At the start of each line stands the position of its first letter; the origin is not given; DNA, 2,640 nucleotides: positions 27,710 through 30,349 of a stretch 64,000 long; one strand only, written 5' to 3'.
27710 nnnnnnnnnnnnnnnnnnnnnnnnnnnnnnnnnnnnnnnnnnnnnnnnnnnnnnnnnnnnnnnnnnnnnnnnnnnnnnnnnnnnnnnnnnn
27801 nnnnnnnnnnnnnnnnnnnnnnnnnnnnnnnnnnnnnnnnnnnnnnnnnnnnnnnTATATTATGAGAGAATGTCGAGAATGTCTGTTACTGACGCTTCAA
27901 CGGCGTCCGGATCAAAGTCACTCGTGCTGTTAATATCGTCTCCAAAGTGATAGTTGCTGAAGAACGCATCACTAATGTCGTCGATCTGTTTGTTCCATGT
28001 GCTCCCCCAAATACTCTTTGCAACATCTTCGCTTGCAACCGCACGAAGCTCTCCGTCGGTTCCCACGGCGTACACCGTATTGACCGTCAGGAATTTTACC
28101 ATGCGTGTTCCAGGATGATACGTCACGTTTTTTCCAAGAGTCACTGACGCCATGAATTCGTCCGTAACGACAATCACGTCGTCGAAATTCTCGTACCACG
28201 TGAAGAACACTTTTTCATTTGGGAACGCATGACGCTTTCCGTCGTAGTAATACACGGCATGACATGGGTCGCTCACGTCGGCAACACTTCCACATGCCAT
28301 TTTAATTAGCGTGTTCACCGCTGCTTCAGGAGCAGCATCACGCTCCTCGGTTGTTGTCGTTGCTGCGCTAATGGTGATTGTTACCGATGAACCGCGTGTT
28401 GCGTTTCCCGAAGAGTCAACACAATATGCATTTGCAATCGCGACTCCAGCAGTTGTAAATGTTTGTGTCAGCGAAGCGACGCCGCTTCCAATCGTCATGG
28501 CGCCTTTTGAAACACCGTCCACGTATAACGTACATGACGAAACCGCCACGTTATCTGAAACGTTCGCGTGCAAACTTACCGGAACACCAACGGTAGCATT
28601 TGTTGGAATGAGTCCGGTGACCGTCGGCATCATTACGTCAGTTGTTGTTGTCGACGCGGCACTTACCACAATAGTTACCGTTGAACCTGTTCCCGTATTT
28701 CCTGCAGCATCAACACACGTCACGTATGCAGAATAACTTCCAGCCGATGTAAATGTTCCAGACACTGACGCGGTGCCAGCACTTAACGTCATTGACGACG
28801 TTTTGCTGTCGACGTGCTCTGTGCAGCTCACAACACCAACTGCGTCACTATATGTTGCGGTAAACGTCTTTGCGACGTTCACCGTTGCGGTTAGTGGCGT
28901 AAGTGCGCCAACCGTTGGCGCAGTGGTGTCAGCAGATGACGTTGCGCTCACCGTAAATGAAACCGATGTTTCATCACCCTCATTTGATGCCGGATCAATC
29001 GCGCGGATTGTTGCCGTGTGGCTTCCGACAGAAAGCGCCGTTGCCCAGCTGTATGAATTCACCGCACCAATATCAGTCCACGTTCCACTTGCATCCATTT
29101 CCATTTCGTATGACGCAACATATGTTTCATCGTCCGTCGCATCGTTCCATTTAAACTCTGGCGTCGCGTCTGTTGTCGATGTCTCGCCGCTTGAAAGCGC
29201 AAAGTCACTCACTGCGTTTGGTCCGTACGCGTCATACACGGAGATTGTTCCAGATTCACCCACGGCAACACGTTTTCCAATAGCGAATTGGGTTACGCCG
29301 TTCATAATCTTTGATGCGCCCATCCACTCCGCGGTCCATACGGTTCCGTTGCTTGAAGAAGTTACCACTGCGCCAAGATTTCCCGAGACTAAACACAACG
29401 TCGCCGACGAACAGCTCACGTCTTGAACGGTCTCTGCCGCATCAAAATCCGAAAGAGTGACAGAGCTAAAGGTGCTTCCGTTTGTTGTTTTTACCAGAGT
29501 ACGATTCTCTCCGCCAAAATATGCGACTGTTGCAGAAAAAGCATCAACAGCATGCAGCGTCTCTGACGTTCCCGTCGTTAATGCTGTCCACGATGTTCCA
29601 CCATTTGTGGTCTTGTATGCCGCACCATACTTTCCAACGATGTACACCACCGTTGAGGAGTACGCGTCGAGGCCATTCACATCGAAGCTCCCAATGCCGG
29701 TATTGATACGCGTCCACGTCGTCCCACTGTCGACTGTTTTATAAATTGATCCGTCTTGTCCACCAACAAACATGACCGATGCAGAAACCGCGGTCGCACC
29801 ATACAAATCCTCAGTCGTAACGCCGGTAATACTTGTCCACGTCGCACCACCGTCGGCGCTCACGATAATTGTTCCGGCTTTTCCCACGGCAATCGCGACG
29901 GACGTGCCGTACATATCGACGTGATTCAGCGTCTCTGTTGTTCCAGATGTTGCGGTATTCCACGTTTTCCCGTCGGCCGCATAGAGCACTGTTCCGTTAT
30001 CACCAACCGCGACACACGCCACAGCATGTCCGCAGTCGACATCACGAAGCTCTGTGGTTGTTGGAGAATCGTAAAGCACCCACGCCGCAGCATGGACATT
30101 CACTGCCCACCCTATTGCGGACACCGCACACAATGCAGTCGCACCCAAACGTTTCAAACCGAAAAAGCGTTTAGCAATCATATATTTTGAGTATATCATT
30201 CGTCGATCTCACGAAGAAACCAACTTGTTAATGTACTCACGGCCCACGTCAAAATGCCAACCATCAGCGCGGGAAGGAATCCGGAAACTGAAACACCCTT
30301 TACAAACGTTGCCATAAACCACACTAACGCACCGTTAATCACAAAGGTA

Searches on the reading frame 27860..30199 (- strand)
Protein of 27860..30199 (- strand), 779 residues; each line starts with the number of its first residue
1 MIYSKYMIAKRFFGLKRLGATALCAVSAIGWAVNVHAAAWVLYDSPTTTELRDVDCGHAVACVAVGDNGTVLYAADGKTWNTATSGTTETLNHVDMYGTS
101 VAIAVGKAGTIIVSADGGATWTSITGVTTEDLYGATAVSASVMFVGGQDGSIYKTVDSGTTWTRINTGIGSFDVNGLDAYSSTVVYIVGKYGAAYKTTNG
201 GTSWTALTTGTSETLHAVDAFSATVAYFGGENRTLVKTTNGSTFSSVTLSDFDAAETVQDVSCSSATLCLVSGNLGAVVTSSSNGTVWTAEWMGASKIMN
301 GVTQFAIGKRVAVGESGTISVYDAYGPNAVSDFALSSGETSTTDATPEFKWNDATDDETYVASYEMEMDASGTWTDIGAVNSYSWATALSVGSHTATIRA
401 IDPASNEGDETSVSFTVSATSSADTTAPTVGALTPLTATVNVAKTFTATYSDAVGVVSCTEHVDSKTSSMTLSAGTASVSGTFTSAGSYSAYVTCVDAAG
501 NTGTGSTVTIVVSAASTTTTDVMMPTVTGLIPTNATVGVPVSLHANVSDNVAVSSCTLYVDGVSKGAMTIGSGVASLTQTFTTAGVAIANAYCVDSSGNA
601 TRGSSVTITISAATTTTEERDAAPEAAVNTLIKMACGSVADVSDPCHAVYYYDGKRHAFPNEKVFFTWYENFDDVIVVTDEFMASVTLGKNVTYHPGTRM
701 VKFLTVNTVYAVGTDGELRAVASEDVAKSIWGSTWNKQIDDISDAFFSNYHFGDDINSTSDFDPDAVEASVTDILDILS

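Call 18: search_protein_families(library=pfam, proteins=[window:27860-30199:-], max_evalue=0.001)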
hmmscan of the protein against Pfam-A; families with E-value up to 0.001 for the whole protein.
window:27860-30199:- (779 aa): 3 families
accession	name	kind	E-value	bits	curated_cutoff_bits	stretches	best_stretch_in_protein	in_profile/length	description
PF14870.12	PSII_BNR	-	6e-12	45.9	27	2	36-170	5-146/303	Photosynthesis system II assembly factor YCF48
PF19077.6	Big_13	-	8.9e-06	26.6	27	1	332-417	14-100/102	Bacterial Ig-like domain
PF24421.1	Ig_J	-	0.00025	21.6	29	0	387-419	71-103/104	Tip attachment protein J, Ig-like domain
